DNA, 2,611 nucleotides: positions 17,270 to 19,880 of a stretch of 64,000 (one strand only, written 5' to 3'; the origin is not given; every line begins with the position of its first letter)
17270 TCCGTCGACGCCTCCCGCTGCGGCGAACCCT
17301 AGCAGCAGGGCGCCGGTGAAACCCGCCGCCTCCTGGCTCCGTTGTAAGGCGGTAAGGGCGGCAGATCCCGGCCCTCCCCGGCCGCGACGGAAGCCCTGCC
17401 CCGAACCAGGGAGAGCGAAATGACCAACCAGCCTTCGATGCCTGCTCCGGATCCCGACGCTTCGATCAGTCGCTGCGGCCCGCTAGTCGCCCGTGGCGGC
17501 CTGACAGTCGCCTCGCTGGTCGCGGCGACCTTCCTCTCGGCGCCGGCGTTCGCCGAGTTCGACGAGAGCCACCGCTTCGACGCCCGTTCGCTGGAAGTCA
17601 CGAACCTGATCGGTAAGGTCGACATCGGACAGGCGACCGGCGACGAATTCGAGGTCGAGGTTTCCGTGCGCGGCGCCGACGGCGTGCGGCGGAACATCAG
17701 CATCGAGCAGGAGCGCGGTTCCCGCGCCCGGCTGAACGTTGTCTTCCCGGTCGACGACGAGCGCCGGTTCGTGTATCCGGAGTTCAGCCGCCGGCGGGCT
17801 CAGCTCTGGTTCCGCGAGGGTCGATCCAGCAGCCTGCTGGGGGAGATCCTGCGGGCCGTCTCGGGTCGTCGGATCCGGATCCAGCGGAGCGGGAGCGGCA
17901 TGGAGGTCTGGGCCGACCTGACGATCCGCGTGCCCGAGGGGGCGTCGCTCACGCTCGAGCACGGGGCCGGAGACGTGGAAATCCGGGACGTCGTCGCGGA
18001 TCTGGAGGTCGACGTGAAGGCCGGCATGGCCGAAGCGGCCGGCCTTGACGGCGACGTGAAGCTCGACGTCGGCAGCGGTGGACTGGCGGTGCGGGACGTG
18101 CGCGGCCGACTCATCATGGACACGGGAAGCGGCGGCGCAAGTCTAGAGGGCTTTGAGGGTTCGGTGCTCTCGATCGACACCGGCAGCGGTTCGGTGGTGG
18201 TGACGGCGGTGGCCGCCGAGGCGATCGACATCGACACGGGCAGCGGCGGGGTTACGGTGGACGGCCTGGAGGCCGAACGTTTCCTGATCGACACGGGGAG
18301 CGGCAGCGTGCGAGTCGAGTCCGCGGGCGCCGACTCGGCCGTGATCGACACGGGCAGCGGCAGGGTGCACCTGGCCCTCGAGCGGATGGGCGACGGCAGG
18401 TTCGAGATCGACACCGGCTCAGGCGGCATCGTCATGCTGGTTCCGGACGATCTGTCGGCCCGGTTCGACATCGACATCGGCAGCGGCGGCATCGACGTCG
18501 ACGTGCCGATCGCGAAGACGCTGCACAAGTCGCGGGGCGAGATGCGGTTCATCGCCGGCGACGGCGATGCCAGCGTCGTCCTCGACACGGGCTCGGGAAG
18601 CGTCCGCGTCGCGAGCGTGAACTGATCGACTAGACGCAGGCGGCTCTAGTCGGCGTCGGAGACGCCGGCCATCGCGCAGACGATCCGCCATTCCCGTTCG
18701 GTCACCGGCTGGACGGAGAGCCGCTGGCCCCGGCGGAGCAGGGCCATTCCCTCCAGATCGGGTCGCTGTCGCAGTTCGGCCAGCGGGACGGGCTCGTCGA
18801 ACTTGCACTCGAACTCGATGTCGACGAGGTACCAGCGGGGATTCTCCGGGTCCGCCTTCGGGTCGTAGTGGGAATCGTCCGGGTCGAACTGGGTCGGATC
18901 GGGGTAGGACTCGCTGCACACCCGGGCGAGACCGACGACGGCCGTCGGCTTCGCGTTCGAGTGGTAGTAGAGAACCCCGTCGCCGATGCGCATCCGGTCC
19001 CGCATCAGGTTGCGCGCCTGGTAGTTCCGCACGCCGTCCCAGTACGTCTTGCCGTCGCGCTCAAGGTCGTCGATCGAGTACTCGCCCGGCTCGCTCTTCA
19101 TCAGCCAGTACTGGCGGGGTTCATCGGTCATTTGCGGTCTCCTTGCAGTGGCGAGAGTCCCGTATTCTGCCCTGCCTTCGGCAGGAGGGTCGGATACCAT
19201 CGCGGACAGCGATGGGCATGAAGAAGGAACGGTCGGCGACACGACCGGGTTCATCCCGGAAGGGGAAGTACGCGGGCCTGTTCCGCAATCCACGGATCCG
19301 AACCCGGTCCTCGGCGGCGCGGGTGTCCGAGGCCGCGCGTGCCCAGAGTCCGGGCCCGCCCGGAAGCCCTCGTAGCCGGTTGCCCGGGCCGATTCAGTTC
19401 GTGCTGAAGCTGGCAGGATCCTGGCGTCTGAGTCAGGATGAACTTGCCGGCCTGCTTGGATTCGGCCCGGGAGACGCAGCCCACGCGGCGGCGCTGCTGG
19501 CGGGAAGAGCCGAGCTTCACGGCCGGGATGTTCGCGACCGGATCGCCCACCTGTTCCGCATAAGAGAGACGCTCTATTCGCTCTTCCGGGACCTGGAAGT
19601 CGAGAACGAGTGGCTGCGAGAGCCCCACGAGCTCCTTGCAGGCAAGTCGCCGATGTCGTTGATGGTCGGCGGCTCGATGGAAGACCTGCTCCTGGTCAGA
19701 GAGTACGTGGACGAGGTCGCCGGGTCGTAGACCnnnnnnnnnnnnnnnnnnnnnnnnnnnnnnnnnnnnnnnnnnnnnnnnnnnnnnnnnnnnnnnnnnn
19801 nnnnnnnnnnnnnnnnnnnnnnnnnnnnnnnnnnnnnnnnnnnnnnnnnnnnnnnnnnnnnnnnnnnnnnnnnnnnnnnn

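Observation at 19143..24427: Co-directional Xre(DUF2384)-RES toxin-antitoxin pair followed by a 1333-aa SIR2-domain protein: candidate three-gene NAD+-targeting defense module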

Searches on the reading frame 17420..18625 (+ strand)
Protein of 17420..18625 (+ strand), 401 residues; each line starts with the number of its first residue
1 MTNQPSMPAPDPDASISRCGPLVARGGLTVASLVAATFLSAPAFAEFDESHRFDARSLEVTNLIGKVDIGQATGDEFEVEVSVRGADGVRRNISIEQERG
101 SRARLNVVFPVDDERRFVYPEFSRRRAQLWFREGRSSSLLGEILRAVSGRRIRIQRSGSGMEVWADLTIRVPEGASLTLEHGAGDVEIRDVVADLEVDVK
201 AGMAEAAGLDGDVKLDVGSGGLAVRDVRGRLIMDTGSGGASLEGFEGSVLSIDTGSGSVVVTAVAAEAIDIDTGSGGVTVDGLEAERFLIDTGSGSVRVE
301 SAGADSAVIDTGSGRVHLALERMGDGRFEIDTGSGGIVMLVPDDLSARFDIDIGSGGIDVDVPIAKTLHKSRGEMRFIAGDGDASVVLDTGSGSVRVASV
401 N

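Call 3: search_protein_families(library=pfam, proteins=[window:17420-18625:+], max_evalue=0.1)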
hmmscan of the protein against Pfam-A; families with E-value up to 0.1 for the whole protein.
window:17420-18625:+ (401 aa): 4 families
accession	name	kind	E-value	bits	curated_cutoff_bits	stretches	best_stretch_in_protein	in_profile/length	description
PF13349.12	DUF4097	-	2.2e-17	63.7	22.9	1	168-397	69-246/247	Toastrack DUF4097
PF04773.18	FecR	-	0.014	16.3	24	0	247-304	18-78/97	FecR protein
PF13650.11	Asp_protease_2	-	0.016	16.3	24.3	0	278-314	3-38/90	Aspartyl protease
PF13975.11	gag-asp_proteas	-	0.075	14.1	28.2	0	278-314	3-38/92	gag-polyprotein putative aspartyl protease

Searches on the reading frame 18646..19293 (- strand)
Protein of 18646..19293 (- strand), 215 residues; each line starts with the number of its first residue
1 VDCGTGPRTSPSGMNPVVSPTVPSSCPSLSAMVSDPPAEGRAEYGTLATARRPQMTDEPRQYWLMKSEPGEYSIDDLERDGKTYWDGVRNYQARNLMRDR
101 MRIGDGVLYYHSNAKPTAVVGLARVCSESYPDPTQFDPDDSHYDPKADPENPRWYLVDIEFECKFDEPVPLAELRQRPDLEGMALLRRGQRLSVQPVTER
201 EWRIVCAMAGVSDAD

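Call 3: search_protein_families(library=pfam, proteins=[window:18646-19293:-], max_evalue=0.1)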
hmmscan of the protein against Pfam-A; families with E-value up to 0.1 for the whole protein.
window:18646-19293:- (215 aa): 1 family
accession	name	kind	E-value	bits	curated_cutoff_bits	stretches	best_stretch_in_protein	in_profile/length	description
PF01878.24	EVE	-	1.9e-60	203.5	23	1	61-208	1-145/145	EVE domain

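Call 4: search_protein_families(library=padloc, proteins=[window:18646-19293:-], max_evalue=0.1)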
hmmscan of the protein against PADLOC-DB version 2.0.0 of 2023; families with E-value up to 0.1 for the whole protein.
window:18646-19293:- (215 aa): 0 families

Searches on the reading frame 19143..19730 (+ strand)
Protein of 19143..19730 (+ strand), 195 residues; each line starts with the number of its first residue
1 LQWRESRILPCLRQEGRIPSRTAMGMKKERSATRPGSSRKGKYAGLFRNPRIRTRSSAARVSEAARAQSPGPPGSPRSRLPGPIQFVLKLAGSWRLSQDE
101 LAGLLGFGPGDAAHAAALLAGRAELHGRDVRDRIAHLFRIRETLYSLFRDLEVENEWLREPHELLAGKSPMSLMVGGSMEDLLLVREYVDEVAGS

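Call 3: search_protein_families(library=pfam, proteins=[window:19143-19730:+], max_evalue=0.1)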
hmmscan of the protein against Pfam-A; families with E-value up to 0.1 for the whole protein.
window:19143-19730:+ (195 aa): 2 families
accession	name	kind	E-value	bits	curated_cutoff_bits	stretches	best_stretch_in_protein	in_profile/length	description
PF09722.15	Xre_MbcA_ParS_C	-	2.3e-08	34.3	24.5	1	144-192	2-48/51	Antitoxin Xre/MbcA/ParS C-terminal toxin-binding domain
PF20432.4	Xre-like-HTH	-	0.02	15.6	25.8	1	83-109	11-36/63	Antitoxin Xre-like helix-turn-helix domain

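Call 4: search_protein_families(library=padloc, proteins=[window:19143-19730:+], max_evalue=0.1)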
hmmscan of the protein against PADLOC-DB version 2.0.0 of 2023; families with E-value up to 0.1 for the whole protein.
window:19143-19730:+ (195 aa): 0 families

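Call 49: search_protein_families(library=ncbifam, proteins=[window:19212-19727:+], max_evalue=0.01)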
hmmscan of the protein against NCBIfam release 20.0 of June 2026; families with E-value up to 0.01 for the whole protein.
window:19212-19727:+ (172 aa): 2 families
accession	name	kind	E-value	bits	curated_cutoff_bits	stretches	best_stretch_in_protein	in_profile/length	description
NF049845.1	Xre_ParS_antitoxin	subfamily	1.9e-05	24.7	90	1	62-151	5-90/112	type II RES/Xre toxin-antitoxin system antitoxin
TIGR02293.1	TAS_TIGR02293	hypoth_equivalog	0.0024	17.6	57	1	108-152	68-112/133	putative toxin-antitoxin system antitoxin component, TIGR02293 family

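Call 58: list_cluster_members(proteins=[P0001, P0121, window:19212-19727:+])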
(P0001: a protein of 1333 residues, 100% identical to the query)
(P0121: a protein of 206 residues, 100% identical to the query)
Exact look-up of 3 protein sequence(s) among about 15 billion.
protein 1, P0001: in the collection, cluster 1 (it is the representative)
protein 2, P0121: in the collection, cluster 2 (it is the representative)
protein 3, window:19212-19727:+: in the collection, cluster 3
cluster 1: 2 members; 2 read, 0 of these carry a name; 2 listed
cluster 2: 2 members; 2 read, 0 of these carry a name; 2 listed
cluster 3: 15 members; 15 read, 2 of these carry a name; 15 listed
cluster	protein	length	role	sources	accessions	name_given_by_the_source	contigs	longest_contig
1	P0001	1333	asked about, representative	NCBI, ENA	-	-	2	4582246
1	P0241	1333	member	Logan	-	-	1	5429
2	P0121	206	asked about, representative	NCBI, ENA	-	-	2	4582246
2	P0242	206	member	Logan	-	-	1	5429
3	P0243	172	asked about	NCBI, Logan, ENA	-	-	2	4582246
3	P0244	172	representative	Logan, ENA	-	-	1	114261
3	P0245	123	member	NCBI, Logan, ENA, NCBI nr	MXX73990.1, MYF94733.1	MAG: DUF2384 domain-containing protein [Holophagales bacterium] | DUF2384 domain-containing protein [Holophagales bacterium]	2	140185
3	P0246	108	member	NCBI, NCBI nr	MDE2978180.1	MAG: DUF2384 domain-containing protein [Acidobacteriota bacterium] | DUF2384 domain-containing protein [Acidobacteriota bacterium]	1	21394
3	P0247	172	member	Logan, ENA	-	-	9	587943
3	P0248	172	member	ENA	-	-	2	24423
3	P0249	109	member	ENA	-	-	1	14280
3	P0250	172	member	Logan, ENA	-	-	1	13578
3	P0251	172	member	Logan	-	-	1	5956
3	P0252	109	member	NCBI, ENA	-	-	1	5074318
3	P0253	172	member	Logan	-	-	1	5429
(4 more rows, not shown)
